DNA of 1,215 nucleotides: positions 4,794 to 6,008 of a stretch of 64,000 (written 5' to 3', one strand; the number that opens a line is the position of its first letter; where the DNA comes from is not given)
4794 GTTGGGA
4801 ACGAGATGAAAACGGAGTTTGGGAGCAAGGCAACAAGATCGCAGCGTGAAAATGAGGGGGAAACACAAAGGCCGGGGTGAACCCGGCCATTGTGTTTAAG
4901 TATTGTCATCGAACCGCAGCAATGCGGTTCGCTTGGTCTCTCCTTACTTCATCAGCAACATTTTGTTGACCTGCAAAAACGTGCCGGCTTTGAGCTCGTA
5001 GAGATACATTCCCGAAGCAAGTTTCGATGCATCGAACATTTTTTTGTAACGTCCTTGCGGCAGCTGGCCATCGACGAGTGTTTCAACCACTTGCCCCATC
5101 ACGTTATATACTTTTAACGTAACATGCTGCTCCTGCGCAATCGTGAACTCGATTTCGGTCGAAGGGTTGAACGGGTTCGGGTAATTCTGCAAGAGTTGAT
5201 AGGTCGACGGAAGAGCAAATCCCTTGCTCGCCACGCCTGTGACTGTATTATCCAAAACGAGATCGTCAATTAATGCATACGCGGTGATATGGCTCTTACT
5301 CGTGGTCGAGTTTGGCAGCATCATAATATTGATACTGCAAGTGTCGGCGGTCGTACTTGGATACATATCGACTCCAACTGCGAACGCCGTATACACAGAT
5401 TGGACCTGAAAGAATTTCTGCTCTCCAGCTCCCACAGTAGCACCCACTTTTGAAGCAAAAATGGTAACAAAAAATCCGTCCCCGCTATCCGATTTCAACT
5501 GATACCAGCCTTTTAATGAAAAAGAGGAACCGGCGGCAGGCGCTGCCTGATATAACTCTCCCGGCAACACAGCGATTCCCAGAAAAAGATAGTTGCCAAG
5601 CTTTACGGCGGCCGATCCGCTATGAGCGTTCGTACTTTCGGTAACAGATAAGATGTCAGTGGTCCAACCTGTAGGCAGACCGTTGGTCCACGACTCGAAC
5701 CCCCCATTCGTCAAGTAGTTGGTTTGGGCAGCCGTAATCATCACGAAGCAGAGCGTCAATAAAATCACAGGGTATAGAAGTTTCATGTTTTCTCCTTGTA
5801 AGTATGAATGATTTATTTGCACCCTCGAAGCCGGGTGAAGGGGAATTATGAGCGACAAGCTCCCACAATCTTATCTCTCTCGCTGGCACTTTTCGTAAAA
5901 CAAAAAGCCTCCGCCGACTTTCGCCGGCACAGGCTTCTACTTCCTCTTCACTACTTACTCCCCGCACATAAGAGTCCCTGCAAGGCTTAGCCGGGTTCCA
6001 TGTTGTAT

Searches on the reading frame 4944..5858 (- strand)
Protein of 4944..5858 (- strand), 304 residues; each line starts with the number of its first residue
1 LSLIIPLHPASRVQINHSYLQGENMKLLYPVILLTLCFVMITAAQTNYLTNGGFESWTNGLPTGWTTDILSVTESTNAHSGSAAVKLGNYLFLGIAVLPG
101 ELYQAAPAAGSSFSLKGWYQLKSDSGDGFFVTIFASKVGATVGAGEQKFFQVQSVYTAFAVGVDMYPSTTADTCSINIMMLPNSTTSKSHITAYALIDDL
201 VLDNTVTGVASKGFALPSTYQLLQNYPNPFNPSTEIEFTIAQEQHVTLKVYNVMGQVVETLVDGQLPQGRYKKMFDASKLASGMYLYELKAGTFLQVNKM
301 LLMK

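Call 55: search_protein_families(library=pfam, proteins=[window:4944-5858:-], max_evalue=0.00001)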
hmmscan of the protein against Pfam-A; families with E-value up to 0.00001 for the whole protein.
window:4944-5858:- (304 aa): 1 family
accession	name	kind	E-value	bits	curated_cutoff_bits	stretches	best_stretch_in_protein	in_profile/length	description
PF18962.6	Por_Secre_tail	-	1.4e-10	41.7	27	1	226-300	2-73/75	Secretion system C-terminal sorting domain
